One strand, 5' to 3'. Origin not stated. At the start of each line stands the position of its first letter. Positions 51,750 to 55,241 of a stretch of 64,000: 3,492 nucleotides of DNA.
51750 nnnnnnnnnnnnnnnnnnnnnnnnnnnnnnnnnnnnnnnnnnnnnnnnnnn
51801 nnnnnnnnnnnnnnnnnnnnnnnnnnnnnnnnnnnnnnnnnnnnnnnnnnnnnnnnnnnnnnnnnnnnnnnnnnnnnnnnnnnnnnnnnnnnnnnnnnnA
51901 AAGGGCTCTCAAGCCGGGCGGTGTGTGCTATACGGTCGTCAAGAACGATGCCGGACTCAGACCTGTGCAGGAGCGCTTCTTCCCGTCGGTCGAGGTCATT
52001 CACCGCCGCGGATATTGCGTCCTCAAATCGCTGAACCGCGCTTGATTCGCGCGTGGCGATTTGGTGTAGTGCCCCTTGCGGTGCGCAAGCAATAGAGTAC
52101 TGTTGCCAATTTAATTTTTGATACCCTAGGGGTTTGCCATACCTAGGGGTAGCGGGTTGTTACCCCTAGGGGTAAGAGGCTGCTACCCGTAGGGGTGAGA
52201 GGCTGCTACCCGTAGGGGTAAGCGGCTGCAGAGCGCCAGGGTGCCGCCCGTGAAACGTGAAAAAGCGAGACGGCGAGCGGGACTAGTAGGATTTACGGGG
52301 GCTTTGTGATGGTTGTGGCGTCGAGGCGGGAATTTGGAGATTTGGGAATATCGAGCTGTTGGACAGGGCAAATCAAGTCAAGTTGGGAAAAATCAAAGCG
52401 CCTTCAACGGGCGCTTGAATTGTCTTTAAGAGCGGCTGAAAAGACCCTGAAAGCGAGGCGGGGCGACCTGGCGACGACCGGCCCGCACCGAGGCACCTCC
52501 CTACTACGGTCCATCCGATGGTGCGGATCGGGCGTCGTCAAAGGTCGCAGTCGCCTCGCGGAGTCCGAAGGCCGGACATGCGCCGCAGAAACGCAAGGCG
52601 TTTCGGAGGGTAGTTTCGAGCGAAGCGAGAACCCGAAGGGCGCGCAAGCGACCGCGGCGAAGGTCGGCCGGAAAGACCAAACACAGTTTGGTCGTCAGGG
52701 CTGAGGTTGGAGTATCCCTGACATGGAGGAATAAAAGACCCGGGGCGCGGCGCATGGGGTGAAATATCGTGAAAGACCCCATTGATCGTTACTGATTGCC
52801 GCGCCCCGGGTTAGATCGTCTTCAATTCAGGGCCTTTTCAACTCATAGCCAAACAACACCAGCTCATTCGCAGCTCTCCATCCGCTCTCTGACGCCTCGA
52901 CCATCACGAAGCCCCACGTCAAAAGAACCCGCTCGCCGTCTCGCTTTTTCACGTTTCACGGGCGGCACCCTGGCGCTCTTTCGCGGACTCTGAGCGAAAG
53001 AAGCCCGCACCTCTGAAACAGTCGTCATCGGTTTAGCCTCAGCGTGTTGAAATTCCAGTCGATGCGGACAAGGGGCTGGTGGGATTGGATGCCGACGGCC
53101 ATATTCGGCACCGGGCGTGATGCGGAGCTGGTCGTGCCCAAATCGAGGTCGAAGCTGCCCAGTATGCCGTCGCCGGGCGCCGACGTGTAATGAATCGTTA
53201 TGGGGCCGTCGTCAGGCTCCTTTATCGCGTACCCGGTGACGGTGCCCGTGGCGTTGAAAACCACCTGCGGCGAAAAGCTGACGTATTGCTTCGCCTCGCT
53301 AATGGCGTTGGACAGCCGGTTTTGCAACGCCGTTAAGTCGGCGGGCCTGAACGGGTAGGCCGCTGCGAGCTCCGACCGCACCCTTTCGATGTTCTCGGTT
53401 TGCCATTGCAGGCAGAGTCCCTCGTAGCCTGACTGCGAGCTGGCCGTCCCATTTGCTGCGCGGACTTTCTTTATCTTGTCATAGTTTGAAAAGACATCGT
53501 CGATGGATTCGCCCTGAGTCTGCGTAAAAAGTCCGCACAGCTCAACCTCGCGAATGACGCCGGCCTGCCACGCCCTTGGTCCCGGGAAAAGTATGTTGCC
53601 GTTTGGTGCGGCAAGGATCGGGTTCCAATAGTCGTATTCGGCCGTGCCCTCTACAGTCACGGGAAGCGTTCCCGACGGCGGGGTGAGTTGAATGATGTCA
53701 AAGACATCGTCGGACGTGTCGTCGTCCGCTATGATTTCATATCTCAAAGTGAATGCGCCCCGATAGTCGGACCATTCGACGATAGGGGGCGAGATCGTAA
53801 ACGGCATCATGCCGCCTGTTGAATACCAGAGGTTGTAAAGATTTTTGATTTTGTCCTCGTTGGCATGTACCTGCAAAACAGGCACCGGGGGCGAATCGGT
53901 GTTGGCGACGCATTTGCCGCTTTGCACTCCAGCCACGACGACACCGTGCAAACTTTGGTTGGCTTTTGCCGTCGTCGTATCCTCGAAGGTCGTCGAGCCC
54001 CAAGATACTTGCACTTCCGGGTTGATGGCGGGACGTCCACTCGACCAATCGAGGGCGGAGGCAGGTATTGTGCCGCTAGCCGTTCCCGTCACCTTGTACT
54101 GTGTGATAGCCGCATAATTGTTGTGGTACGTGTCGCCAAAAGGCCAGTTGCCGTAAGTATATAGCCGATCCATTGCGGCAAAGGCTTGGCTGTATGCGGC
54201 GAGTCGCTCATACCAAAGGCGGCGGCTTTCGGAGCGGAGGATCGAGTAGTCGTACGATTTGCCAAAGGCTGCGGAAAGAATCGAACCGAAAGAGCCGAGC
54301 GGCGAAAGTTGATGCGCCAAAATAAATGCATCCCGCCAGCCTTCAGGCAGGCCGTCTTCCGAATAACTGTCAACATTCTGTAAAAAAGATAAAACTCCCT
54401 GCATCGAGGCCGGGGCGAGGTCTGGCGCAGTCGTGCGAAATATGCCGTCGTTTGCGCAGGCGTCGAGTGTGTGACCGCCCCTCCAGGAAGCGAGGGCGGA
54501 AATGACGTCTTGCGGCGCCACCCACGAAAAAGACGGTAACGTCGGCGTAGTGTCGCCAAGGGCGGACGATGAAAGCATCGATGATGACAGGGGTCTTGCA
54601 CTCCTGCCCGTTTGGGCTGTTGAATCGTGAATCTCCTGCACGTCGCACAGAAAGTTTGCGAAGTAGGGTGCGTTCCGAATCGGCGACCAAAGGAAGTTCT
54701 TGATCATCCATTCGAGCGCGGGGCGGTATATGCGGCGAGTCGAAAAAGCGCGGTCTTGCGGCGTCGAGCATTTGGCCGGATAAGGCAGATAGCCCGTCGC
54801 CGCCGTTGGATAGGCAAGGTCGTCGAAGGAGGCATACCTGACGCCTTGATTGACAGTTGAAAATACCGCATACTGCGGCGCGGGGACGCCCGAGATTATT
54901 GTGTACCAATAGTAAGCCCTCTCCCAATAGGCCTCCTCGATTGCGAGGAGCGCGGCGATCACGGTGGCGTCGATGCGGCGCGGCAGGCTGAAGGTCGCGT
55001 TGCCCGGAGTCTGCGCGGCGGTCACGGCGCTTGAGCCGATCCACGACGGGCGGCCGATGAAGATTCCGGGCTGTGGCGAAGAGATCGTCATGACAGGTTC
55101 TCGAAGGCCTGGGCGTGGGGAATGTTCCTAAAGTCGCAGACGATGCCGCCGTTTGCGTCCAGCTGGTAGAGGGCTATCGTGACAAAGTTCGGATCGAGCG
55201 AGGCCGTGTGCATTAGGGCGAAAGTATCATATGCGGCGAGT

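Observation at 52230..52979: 750-bp ORF-free module bounded by a 52-bp perfect inverted repeat whose similarity continues inward in degenerate form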

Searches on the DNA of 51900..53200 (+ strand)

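Call 6: search_rna_families(source=window, start=51900, end=53200, threshold=evalue, max_evalue=10, show_alignments=3)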
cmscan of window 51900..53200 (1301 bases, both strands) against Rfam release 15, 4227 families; matches with E-value up to 10: 7.
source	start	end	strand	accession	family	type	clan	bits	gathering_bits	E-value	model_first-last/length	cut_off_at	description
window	52722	52824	+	RF03626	mir-9791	Gene; miRNA;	-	20.4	70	0.37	1-79/79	no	mir-9791 microRNA precursor family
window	52138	52263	-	RF02130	GNAS-AS1_4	Gene; lncRNA;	-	19.8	50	5.6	1-122/122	no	GNAS antisense RNA 1 conserved region 4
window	52860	53002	+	RF02177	SMCR2_1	Gene; lncRNA;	-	16.4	50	2.8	1-159/159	no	Smith-Magenis syndrome chromosome region, candidate 2 conserved region 1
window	52737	52812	+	RF04070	MIR6440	Gene; miRNA;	-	15.9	95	9.7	1-108/108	no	MIR6440 microRNA precursor family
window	52544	52586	+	RF02225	sX6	Gene; sRNA;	-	15.6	40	0.18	189-231/342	no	Proteobacterial sRNA sX6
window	52331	52432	+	RF01004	mir-557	Gene; miRNA;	-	15.6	93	4.1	1-69/69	no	mir-557 microRNA precursor family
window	52586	52716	+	RF01953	SOX2OT_exon3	Gene; lncRNA;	-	10.4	70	2.3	1-276/276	no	SOX2 overlapping transcript exon 3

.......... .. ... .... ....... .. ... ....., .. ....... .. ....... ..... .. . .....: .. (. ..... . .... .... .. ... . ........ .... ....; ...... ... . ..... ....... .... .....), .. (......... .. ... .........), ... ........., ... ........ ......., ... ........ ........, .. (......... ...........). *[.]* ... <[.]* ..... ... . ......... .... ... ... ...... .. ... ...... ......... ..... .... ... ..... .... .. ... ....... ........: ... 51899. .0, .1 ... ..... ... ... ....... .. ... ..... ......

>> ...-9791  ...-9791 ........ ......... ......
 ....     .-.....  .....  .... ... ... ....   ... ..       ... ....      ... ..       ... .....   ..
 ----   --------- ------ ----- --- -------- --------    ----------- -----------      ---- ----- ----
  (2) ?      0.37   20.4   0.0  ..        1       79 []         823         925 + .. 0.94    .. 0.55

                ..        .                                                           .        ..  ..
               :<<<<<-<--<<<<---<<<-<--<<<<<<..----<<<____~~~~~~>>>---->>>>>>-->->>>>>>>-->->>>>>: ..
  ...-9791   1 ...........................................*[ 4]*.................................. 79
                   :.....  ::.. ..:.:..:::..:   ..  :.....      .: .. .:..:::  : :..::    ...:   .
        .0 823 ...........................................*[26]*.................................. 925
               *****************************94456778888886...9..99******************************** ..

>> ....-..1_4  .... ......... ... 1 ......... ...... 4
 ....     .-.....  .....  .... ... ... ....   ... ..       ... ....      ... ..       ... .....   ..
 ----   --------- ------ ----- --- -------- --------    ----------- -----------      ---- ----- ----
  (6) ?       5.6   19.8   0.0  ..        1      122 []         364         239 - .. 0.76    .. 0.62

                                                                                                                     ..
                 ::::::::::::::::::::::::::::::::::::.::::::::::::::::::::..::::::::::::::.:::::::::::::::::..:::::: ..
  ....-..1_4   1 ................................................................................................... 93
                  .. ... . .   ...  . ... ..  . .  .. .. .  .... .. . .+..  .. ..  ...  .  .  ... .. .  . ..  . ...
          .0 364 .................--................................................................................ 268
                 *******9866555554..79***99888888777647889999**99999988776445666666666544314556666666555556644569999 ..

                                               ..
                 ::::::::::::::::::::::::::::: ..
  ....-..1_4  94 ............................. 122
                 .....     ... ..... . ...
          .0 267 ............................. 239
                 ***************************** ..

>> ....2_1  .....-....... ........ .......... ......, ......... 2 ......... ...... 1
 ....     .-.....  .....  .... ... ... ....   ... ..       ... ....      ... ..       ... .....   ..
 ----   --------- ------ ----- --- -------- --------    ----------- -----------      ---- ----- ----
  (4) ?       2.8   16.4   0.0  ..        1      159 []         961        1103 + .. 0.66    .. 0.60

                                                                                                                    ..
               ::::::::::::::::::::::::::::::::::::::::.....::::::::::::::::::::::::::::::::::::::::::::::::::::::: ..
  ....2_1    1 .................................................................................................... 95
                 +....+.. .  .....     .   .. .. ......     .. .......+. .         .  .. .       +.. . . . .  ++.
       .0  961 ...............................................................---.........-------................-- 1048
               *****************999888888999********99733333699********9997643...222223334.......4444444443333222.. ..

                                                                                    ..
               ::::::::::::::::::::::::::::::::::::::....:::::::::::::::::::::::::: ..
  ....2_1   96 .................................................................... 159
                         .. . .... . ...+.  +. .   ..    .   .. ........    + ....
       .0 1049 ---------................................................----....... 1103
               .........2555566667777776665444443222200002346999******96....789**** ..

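Call 12: search_dna_similar(query=window:52050-53024:+, collection=phages, mode=distant)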
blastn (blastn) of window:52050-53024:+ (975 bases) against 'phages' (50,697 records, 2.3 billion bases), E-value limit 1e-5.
No match.

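Call 13: search_dna_similar(query=window:52050-53024:+, collection=plasmids, mode=distant)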
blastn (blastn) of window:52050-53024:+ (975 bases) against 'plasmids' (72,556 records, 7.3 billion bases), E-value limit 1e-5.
No match.
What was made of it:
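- Tried and rejected: blastn of the region against phage and plasmid collections found nothing (calls 12, 13).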

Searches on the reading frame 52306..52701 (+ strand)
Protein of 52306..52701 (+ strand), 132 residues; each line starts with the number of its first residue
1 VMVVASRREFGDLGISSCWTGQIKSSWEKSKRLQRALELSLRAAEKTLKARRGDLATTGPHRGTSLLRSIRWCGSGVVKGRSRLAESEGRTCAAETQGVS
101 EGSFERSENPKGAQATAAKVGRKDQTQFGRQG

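Call 53: search_protein_representatives(protein=window:52306-52701:+)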
Query: 132 residues. Proteins with E-value up to 0.001 (for the whole library): 1; up to 1e-10: 1; up to 1e-30: 1. The best 1 are listed.
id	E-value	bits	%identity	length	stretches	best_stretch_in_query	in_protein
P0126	1.9e-42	160.4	91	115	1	39-126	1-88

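Call 54: find_encoding_contigs(protein=P0126, flank=10000, max_places=10)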
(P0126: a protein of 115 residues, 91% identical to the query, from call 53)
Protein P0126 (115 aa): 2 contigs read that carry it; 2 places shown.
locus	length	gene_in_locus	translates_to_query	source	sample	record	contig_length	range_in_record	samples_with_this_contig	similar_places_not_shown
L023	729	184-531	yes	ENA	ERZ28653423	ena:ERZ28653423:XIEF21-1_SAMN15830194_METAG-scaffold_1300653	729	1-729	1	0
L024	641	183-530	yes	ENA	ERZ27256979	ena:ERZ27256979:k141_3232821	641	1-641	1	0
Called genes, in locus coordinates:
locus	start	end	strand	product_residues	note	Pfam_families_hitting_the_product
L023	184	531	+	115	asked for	-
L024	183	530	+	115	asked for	-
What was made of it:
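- Tried and rejected: The single spurious 132-aa ORF sent to the representative library did work and gave L023 and L024 (calls 53, 54).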

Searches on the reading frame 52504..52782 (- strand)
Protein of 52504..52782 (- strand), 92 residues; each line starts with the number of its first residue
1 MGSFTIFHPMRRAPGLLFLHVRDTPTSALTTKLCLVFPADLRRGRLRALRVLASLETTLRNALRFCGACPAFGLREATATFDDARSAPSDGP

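Call 58: list_cluster_members(proteins=[P0126, window:52306-52701:+, window:52504-52782:-, window:52796-52993:+, window:52183-52371:-, window:52864-53028:-])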
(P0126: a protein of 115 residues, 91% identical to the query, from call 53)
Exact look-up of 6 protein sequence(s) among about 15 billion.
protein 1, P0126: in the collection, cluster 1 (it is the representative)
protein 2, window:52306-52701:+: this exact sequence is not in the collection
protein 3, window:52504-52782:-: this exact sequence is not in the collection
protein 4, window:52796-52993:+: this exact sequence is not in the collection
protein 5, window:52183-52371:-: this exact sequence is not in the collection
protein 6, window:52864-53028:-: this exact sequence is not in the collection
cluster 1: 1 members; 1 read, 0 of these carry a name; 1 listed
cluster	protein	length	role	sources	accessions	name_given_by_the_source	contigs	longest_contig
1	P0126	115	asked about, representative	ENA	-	-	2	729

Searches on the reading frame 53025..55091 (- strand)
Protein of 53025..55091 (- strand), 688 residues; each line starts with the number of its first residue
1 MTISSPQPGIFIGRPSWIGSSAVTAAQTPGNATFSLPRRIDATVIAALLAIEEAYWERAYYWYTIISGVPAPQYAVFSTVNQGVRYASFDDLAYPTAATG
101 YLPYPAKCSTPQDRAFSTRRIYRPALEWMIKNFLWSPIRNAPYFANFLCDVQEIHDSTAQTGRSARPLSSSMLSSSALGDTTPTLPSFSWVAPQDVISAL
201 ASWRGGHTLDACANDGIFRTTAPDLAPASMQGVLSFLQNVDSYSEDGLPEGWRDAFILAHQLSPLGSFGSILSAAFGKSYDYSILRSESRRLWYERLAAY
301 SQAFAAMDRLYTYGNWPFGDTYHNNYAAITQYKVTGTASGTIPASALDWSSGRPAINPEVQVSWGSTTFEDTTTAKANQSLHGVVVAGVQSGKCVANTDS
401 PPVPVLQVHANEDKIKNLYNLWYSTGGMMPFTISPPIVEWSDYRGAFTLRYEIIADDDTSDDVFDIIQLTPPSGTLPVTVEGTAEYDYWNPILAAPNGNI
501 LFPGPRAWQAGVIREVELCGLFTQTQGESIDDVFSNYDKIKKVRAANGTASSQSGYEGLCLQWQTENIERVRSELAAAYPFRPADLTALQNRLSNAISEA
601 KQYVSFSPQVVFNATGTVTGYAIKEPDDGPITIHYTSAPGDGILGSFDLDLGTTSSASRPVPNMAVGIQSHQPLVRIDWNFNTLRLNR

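Call 9: search_protein_families(library=pfam, proteins=[window:53025-55091:-], max_evalue=0.01)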
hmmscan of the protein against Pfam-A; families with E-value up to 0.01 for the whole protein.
window:53025-55091:- (688 aa): 0 families

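Call 10: search_protein_families(library=phrogs, proteins=[window:53025-55091:-], max_evalue=0.001)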
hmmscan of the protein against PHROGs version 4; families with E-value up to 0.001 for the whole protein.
window:53025-55091:- (688 aa): 0 families

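Call 23: find_related_loci(query=window:53025-55091:-, collection=genome_contigs, flank=10000)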
Query window:53025-55091:- (688 aa) in genome_contigs; peptide patterns used: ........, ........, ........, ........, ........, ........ (x = any residue, [..] = any of these).
20 stretches matched a pattern, but none encodes a relative of the query by tblastn (E <= 1e-3).

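Call 24: find_homologous_proteins(query=window:53025-55091:-)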
Query window:53025-55091:- (688 aa): 5 proteins with E <= 0.001 among 8000 candidates.
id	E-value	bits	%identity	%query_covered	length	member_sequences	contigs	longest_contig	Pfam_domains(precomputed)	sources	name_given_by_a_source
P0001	0.0e+0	1364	87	100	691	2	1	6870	-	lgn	-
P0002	0.0e+0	1267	81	100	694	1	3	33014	-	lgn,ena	-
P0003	0.0e+0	1180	78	100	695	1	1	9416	-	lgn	-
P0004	7.3e-220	750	53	100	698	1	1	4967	-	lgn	-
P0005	1.2e-213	729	52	100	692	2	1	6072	-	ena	-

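Call 25: find_encoding_contigs(protein=P0001, flank=10000, max_places=4)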
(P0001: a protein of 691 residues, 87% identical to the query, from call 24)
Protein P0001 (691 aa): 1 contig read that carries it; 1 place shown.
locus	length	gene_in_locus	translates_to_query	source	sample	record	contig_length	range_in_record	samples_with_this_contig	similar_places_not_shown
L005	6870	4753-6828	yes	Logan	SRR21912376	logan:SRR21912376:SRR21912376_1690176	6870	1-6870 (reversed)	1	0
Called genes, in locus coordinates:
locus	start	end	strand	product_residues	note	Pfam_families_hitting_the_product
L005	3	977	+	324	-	?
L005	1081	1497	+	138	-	-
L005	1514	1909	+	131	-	-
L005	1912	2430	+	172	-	-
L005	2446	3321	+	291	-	PF27507:DjlA_TM (weak)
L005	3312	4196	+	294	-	-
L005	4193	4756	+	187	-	-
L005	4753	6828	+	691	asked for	-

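Call 26: find_encoding_contigs(protein=P0002, flank=10000, max_places=4)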
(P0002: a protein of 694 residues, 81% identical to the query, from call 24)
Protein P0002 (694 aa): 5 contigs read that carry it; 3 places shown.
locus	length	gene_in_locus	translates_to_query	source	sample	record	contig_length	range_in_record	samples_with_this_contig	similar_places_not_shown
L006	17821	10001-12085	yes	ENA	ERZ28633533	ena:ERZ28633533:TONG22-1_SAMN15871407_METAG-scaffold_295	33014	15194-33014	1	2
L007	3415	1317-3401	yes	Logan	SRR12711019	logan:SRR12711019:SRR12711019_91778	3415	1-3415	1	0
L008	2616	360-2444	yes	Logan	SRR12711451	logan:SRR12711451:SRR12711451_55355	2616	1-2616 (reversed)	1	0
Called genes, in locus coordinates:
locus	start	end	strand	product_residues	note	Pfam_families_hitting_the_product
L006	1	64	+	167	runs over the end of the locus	-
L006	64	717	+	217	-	-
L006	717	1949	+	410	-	-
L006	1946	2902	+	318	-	-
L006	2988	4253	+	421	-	-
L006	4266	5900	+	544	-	PF19789:DUF6273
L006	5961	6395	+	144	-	-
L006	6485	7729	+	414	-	PF00078:RVT_1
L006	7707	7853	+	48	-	-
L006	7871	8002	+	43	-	-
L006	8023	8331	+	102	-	-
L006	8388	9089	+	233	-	PF07087:DUF1353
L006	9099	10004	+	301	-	-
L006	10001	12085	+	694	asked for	-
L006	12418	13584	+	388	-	PF00589:Phage_integrase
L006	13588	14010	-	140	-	-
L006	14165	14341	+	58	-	-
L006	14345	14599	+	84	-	-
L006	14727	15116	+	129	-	PF22253:DUF6948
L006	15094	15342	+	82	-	-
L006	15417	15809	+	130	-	-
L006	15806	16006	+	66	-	-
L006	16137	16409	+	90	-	PF13384:HTH_23 (faint), PF13338:AbiEi_4 (weak), PF12728:HTH_17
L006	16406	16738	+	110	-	-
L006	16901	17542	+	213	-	-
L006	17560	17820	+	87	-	?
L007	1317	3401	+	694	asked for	-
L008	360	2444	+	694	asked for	-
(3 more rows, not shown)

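Call 27: find_encoding_contigs(protein=P0003, flank=10000, max_places=4)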
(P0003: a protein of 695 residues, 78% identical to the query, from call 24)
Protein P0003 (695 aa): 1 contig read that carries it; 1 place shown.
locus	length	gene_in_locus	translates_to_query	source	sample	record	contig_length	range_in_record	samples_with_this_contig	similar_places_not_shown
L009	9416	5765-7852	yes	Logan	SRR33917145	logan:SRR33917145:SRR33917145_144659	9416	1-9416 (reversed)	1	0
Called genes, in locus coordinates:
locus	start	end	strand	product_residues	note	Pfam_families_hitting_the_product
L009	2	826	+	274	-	?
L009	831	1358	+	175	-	-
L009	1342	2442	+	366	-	-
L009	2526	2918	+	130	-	-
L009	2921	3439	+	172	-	-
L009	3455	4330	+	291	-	PF27507:DjlA_TM (weak)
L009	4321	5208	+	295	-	-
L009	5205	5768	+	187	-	-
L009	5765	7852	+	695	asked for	-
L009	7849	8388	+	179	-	-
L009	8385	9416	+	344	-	?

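Call 28: find_encoding_contigs(protein=P0004, flank=10000, max_places=4)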
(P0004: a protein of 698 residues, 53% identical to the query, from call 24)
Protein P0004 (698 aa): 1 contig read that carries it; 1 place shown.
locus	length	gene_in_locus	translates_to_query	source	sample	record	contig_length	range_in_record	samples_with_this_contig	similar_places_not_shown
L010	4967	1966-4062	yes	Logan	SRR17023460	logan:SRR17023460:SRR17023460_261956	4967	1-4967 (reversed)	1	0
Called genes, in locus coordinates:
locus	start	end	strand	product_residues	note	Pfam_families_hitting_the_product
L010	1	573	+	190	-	?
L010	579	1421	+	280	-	-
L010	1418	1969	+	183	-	-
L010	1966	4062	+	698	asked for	-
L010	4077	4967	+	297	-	?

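Call 29: find_encoding_contigs(protein=P0005, flank=10000, max_places=4)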
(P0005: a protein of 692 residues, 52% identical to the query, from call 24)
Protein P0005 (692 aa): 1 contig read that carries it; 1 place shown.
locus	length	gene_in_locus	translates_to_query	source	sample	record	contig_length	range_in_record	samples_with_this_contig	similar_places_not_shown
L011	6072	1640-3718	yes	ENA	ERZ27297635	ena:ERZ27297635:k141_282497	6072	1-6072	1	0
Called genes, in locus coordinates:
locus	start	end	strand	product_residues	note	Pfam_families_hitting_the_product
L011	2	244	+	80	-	?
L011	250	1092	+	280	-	-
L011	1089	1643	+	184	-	-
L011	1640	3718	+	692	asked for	-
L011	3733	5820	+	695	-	-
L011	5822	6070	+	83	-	?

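Call 35: find_related_loci(query=window:53025-55091:-, collection=viral_contigs, flank=10000)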
Query window:53025-55091:- (688 aa) in viral_contigs; peptide patterns used: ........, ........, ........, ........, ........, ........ (x = any residue, [..] = any of these).
1 stretches matched a pattern, but none encodes a relative of the query by tblastn (E <= 1e-3).
